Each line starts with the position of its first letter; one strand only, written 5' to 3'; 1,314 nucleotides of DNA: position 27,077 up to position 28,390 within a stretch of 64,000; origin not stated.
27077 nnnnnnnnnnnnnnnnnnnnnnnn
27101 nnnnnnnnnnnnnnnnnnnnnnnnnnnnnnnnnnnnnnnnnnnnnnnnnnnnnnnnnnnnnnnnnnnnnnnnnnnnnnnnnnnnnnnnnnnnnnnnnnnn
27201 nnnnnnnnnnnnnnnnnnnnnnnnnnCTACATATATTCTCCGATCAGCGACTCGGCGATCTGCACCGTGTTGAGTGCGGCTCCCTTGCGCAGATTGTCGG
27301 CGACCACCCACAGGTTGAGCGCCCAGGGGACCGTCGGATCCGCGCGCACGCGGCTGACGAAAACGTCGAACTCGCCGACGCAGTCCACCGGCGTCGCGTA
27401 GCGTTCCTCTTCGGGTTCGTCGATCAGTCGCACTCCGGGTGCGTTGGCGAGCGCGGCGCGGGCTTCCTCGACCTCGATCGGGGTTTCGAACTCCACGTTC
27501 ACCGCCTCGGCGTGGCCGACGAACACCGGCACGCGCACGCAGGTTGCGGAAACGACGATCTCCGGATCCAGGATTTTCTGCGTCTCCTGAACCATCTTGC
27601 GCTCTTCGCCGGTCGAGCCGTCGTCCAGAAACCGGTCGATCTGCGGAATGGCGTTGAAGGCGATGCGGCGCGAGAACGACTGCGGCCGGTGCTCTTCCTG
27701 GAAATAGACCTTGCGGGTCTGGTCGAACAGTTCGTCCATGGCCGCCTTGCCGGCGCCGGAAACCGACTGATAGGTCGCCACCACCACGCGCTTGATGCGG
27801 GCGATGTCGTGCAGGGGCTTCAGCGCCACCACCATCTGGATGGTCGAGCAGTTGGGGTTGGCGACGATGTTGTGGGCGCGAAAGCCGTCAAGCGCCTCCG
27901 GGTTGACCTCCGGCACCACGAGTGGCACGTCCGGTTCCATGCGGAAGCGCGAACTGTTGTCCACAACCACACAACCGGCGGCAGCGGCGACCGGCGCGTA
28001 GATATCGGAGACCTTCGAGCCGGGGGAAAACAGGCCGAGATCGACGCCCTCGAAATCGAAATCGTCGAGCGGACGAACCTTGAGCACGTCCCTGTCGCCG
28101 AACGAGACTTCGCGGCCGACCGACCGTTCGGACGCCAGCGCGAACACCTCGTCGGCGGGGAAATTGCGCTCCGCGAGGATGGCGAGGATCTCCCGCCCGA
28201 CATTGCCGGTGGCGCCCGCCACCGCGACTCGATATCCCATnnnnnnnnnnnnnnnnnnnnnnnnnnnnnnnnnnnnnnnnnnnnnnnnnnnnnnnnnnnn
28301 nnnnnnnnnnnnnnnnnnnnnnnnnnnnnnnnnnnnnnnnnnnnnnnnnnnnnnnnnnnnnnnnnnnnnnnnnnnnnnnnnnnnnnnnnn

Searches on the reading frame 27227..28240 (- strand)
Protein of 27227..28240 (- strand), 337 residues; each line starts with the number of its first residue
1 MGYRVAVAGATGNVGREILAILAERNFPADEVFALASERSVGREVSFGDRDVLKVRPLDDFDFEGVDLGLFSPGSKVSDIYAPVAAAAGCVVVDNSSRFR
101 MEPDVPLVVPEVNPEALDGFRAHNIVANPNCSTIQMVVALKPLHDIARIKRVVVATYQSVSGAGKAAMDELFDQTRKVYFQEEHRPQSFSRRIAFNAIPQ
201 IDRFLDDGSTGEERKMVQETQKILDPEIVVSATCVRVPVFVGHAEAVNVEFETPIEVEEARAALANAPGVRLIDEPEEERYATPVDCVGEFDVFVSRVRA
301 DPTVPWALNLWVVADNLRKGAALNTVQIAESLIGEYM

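Call 48: search_protein_families(library=pfam, proteins=[window:27227-28240:-], max_evalue=0.00001)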
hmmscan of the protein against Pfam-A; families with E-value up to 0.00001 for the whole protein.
window:27227-28240:- (337 aa): 2 families
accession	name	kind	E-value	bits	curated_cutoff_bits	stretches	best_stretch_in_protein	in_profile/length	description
PF02774.23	Semialdhyde_dhC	-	9.4e-56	189.3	26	1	140-319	1-184/184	Semialdehyde dehydrogenase, dimerisation domain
PF01118.30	Semialdhyde_dh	-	4.2e-32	111.5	26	1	4-118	1-119/121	Semialdehyde dehydrogenase, NAD binding domain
